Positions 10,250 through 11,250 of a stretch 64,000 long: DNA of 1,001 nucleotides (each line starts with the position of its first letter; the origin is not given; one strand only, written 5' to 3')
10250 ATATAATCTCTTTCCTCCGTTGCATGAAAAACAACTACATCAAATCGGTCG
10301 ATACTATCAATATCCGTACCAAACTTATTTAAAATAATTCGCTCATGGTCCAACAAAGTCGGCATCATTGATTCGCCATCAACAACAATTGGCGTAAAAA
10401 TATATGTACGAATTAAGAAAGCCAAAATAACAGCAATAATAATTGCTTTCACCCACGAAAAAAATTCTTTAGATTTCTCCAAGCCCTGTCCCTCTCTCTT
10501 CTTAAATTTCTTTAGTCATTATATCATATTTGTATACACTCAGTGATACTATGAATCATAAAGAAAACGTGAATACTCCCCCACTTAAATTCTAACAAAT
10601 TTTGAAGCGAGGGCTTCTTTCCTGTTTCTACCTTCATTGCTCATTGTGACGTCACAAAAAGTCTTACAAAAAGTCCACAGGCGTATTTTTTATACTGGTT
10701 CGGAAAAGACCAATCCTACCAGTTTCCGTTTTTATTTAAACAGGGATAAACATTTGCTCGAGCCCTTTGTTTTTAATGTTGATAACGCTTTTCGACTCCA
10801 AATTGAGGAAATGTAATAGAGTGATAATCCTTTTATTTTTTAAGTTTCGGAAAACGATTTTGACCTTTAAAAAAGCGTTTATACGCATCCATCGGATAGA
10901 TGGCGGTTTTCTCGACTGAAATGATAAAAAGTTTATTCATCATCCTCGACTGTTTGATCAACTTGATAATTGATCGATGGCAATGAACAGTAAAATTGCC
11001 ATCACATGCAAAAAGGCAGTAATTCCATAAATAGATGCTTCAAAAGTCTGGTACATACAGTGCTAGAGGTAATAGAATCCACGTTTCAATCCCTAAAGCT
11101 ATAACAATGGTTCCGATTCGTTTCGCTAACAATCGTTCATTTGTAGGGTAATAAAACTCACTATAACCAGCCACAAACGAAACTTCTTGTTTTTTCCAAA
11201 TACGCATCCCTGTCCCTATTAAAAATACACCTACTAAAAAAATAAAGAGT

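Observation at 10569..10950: Decayed tnpB element that retains its omegaRNA scaffold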

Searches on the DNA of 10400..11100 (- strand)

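Call 5: search_rna_families(source=window, start=10400, end=11100, threshold=evalue, max_evalue=10, show_alignments=3)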
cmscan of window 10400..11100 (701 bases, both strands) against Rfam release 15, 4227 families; matches with E-value up to 10: 9.
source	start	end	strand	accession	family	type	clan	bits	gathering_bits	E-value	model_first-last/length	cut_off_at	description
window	10772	10926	+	RF02375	Aar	Gene; sRNA;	-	23.7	60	0.38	1-191/191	no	Aar sRNA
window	10498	10573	+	RF02389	sau-31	Gene; sRNA;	-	20.8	50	1.8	1-66/66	no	Staphylococcus sRNA sau-31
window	10505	10566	-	RF04273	MIR827_2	Gene; miRNA;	CL00143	19.5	67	1.7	1-89/89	no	MIR827_2 microRNA precursor family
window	10913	10948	-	RF00535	snoMe28S-Am982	Gene; snRNA; snoRNA; CD-box;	CL00054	16.6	49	7.2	1-80/80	no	Small nucleolar RNA Me28S-Am982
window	10523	10635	+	RF01639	ceN49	Gene; snRNA; snoRNA; HACA-box;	-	16.1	65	1.1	1-134/134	no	Caenorhabditis snoRNA ceN49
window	10771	10856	+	RF01420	snoR113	Gene; snRNA; snoRNA; CD-box;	-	16.1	47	1.6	1-103/103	no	Small nucleolar RNA snoR113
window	10890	10952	-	RF00268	snoZ7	Gene; snRNA; snoRNA; CD-box;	CL00057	15.6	43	8.5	1-78/78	no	Small nucleolar RNA snoZ7/snoR77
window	10400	10465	-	RF03338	MIR4416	Gene; miRNA;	-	15.2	70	2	1-66/147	3'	MIR4416 microRNA precursor family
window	10898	10948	-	RF01526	ceN106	Gene; snRNA; snoRNA; CD-box;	-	14.2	60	7.5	1-77/77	no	C. elegans snoRNA ceN106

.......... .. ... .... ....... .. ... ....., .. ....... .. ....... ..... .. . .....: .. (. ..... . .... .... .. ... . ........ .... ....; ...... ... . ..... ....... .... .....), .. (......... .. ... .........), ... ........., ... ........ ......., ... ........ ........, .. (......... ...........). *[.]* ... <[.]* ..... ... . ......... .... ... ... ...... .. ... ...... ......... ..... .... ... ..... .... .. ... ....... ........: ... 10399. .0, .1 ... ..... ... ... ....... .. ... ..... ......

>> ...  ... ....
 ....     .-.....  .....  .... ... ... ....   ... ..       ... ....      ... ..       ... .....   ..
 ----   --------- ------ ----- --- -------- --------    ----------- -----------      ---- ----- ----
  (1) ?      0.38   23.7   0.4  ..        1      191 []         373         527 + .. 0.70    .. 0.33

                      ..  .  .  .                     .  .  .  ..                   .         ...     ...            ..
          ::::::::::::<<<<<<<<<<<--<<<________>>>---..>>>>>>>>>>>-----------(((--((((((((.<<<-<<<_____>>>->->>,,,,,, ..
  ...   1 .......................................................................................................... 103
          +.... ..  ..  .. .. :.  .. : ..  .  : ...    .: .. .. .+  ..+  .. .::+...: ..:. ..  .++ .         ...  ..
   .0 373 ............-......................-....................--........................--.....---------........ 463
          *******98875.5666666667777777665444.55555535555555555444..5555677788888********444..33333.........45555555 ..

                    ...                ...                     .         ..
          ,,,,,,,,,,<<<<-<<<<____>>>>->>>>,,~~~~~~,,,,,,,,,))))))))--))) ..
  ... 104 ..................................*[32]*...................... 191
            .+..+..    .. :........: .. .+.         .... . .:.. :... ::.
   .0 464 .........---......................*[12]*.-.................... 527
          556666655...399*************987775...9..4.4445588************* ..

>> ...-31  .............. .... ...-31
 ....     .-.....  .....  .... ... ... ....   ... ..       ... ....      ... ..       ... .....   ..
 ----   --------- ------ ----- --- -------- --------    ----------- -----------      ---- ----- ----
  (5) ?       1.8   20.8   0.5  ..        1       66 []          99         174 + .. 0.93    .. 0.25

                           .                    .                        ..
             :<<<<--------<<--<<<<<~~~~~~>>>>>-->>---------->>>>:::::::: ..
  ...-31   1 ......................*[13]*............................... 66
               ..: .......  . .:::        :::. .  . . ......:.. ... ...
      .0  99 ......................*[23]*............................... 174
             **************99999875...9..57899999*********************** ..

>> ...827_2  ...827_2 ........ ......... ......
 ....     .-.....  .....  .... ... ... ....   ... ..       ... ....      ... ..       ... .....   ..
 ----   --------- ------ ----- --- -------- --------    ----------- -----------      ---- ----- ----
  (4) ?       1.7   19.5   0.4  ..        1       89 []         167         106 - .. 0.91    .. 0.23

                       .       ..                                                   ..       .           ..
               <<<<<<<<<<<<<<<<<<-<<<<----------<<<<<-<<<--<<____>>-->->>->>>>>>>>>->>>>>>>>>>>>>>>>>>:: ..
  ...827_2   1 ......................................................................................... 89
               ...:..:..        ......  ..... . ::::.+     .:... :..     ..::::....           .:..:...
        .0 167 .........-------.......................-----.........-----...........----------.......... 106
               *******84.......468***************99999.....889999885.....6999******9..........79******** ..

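Call 7: search_dna_similar(query=window:10483-11040:-, collection=plasmids, mode=distant, max_evalue=0.001)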
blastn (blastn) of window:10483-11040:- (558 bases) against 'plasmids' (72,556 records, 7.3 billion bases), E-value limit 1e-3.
Records with a match: 5; places in all: 5; records where one place covers at least 80% of the query: 0.
Best place of each record, by identity: 80-90% 5.
By first word of the organism name: Bacillus 4; Alkalihalophilus 1.
By predicted mobility (MOB-suite, as given by PLSDB): mobilizable 3; conjugative 1; non-mobilizable 1.
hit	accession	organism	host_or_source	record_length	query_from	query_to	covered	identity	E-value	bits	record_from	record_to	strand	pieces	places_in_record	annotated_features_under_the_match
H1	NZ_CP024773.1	Bacillus thuringiensis LM1212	Oryctes gigas,whole organism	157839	423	473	9%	86.5%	8e-5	56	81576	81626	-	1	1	hypothetical protein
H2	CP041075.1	Bacillus tropicus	Oryctes gigas,whole organism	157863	423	473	9%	86.5%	8e-5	56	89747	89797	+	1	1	MerR family transcriptional regulator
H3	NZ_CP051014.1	Bacillus tropicus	Oryctes gigas,whole organism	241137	423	473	9%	86.5%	8e-5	56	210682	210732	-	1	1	hypothetical protein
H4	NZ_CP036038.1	Bacillus mycoides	cell culture,soil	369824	423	472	9%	88.2%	7e-6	59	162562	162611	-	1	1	AraC family transcriptional regulator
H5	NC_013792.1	Alkalihalophilus pseudofirmus OF4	-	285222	423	471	9%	86.0%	1e-3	53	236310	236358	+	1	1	hypothetical protein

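Call 8: get_annotated_region(hit=H4, flank=3000)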
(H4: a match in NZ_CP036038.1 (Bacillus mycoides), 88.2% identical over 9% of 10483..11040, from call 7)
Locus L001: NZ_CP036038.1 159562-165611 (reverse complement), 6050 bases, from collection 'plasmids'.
description: Bacillus mycoides strain BPN57/2 plasmid p37
organism: Bacillus mycoides (NCBI taxid 1405)
taxonomy: Bacteria; Bacillota; Bacilli; Bacillales; Bacillaceae; Bacillus; Bacillus mycoides
host: -; source: cell culture,soil; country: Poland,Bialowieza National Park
typing (MOB-suite, as given by PLSDB): conjugative; relaxase MOBP; mating-pair formation MPF_T
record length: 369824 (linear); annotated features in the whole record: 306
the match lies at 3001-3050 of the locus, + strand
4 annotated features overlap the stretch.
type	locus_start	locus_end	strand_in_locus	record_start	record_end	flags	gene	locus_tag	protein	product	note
CDS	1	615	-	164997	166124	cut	tnpB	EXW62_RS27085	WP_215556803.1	IS200/IS605 family element RNA-guided endonuclease TnpB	-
CDS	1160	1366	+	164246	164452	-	-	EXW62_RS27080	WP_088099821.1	hypothetical protein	-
CDS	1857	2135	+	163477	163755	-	-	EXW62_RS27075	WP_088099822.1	metalloregulator ArsR/SmtB family transcription factor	GO:0006355 - regulation of DNA-templated transcription [Evidence IEA]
CDS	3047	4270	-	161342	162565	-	-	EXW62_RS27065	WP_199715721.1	AraC family transcriptional regulator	GO:0006355 - regulation of DNA-templated transcription [Evidence IEA]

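Call 9: get_annotated_region(hit=H1, flank=3000)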
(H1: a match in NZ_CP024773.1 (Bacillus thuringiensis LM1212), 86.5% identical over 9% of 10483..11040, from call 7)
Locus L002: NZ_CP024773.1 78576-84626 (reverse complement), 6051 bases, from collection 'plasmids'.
description: Bacillus thuringiensis LM1212 plasmid pLM2, complete sequence
organism: Bacillus thuringiensis LM1212 (NCBI taxid 1417985)
taxonomy: Bacteria; Bacillota; Bacilli; Bacillales; Bacillaceae; Bacillus; Bacillus thuringiensis; Bacillus thuringiensis LM1212
host: -; source: Oryctes gigas,whole organism; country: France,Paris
typing (MOB-suite, as given by PLSDB): mobilizable; replicon rep_cluster_1869; relaxase MOBP
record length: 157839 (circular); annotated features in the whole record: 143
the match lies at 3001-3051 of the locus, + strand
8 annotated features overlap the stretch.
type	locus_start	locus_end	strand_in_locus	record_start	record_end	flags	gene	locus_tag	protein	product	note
CDS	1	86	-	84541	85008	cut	-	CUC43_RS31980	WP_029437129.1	hypothetical protein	-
CDS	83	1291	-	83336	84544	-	mobP2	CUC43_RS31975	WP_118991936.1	MobP2 family relaxase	-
CDS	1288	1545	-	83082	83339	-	-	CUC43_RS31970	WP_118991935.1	hypothetical protein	-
CDS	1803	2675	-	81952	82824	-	-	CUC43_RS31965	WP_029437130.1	hypothetical protein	-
CDS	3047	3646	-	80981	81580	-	-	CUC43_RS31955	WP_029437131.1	hypothetical protein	-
CDS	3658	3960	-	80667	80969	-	-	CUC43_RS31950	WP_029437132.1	hypothetical protein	-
CDS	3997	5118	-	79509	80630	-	-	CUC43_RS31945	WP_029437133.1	bifunctional lytic transglycosylase/C40 family peptidase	GO:0006508 - proteolysis [Evidence IEA]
CDS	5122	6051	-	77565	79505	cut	-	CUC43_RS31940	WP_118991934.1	type IV secretion system protein VirB4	-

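Call 10: get_annotated_region(hit=H5, flank=3000)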
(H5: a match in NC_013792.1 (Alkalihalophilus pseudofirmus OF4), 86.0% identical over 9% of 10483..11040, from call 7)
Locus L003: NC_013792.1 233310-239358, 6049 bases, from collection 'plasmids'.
description: Alkalihalophilus pseudofirmus OF4 plasmid pBpOF4-01, complete sequence
organism: Alkalihalophilus pseudofirmus OF4 (NCBI taxid 398511)
taxonomy: Bacteria; Bacillota; Bacilli; Bacillales; Bacillaceae; Alkalihalophilus; Alkalihalophilus pseudofirmus; Alkalihalophilus pseudofirmus OF4
host: -; source: -; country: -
typing (MOB-suite, as given by PLSDB): non-mobilizable; replicon rep_cluster_1106; mating-pair formation MPF_T
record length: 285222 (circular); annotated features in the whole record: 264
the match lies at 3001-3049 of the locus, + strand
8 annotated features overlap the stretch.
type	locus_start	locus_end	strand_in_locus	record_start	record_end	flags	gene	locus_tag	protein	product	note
CDS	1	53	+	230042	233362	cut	-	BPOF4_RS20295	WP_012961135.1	DUF5704 domain-containing protein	-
CDS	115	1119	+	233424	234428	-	-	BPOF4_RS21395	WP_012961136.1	sensor domain-containing diguanylate cyclase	GO:0009966 - regulation of signal transduction [Evidence IEA]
CDS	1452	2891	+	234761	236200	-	-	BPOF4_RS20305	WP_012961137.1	RNA-guided endonuclease TnpB family protein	-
CDS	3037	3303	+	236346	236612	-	-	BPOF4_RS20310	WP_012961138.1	hypothetical protein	-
CDS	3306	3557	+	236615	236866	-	-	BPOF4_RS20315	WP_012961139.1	hypothetical protein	-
CDS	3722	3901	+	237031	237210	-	-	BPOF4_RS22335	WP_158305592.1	hypothetical protein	-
CDS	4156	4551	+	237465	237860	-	-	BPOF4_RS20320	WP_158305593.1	hypothetical protein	-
CDS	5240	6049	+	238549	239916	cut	-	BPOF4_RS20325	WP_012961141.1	hypothetical protein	-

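Call 61: search_with_rna_model(model_id=R1, sources=[L001, L002, L003, L004, L005, L006, L007, L008, L009, L010, L011, L012, L013, L014, L024, L025, L026, L027, L028, L029, L031, L032, L033, L036, L039, L040, L041, L042, L043, L044, L046, L047, L048, L050, L051, L053, L054, L055, L056, L057, L059, L060, L061, L062, L063, L065, L066, L068, L069, L070, L071, L072, L074, L075, L076, L077, L078, L079, L080, L081, L082, L084, L085, L087, L088, L089, L090, L092, L093, L094, L095, L096, L097, L098, L099, L103, L104, L105, L106, L107, L108, L109, L110, L111, L112, L113, L114, L115, L116, L117, L119, L120], max_evalue=0.01)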
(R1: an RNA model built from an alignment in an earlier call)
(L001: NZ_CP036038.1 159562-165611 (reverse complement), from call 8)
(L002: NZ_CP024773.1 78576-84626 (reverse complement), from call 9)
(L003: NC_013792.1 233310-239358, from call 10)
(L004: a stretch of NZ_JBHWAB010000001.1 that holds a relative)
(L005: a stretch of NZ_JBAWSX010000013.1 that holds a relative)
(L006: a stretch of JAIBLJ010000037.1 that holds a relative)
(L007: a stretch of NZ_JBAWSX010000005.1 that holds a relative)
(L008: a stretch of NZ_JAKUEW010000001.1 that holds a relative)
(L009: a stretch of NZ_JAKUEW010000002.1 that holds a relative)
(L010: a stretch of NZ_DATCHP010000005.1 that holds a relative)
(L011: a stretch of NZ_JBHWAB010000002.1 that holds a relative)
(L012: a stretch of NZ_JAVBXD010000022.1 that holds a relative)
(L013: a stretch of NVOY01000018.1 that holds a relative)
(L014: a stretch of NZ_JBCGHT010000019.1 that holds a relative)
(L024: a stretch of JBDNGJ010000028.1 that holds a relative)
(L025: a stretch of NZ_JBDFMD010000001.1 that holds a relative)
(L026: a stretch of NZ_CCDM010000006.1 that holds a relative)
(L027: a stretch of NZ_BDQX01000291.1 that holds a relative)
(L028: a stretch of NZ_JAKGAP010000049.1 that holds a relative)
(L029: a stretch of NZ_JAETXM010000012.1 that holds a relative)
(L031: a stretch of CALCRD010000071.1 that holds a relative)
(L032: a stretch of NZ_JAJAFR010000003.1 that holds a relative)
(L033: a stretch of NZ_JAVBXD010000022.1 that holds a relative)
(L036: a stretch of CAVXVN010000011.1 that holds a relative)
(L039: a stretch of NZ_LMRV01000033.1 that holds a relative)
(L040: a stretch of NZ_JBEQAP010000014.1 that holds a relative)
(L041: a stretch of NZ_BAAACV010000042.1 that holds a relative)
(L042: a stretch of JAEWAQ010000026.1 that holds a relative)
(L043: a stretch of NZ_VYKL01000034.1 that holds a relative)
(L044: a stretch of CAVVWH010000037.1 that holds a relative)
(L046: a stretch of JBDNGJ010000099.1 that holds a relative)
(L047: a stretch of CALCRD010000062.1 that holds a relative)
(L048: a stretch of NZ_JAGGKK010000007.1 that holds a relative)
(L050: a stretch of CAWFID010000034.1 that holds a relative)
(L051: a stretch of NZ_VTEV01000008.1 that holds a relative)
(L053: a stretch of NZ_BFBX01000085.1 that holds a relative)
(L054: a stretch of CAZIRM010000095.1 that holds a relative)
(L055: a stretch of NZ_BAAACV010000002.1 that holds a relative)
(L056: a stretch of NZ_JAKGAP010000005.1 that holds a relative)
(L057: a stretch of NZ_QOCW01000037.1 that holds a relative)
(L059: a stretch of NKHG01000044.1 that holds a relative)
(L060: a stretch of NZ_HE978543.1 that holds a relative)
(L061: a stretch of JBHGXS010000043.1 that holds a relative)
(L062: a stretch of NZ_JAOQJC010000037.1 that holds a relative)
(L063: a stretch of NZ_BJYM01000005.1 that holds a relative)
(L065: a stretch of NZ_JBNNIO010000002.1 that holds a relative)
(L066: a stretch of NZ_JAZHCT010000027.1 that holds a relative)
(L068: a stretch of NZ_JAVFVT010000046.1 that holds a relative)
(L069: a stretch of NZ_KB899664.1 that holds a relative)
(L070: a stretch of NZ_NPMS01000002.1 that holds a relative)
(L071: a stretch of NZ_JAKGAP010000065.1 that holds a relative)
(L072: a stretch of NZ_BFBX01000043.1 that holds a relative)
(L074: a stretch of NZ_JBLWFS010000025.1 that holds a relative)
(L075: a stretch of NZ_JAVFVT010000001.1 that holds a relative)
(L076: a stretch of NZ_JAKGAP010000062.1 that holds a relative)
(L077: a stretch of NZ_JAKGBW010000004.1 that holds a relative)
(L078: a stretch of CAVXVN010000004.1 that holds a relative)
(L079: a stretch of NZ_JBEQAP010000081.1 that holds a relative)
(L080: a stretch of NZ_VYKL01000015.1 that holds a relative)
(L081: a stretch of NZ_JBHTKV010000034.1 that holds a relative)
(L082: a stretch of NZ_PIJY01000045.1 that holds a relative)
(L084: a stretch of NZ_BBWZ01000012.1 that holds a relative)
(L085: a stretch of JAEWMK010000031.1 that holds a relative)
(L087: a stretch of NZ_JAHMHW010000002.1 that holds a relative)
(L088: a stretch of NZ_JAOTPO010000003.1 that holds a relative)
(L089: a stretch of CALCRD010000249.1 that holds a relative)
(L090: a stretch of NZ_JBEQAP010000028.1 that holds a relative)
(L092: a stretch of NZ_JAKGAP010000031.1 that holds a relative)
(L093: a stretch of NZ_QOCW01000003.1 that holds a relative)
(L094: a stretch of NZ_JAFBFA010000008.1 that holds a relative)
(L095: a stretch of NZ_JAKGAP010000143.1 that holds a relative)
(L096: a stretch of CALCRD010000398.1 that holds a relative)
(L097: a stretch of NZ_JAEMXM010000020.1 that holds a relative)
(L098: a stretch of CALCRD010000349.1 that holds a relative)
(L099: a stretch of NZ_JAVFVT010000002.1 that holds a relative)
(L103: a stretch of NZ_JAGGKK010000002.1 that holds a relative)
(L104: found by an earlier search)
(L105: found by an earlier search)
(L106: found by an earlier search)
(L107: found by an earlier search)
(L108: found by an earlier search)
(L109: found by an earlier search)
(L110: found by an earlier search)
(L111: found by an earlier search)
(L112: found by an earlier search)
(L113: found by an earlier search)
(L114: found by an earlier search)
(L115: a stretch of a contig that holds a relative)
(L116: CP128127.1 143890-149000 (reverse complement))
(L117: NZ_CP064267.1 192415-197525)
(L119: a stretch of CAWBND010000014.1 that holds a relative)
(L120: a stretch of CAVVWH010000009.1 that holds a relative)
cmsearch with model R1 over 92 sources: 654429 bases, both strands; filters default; matches with E-value up to 0.01: 10.
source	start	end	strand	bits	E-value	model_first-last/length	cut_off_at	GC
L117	3367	3524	+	92.6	5.9e-20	1-142/142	no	0.46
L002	2924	3050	+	51.3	8e-10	1-142/142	no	0.48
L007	1132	1258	+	49.9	1.7e-09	1-142/142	no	0.47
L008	3903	4029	-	49.3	2.4e-09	1-142/142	no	0.48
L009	7413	7539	+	49.3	2.4e-09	1-142/142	no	0.48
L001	2924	3050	+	41.6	1.9e-07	1-142/142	no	0.46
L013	6633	6753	+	41.1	2.6e-07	1-142/142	no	0.46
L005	1801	1921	+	38.7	9.9e-07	1-142/142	no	0.45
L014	3763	3889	-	35.1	7.5e-06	1-142/142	no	0.43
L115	2421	2491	+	25.7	0.0015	43-141/142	no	0.48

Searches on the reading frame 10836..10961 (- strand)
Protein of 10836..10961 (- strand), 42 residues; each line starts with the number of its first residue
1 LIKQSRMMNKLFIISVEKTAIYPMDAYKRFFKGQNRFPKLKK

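Call 24: search_protein_families(library=pfam, proteins=[window:10836-10961:-], max_evalue=10)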
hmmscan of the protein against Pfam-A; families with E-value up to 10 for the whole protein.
seq(42 aa): 0 families

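Call 25: search_protein_families(library=ncbifam, proteins=[window:10836-10961:-], max_evalue=10)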
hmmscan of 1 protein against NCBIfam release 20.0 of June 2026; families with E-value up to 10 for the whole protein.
seq(42 aa): 1 family
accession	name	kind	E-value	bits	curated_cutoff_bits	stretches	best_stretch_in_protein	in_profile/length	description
NF038281.1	IS200_TnpB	exception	0.014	14.5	425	1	14-42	73-101/360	IS200/IS605 family element RNA-guided endonuclease TnpB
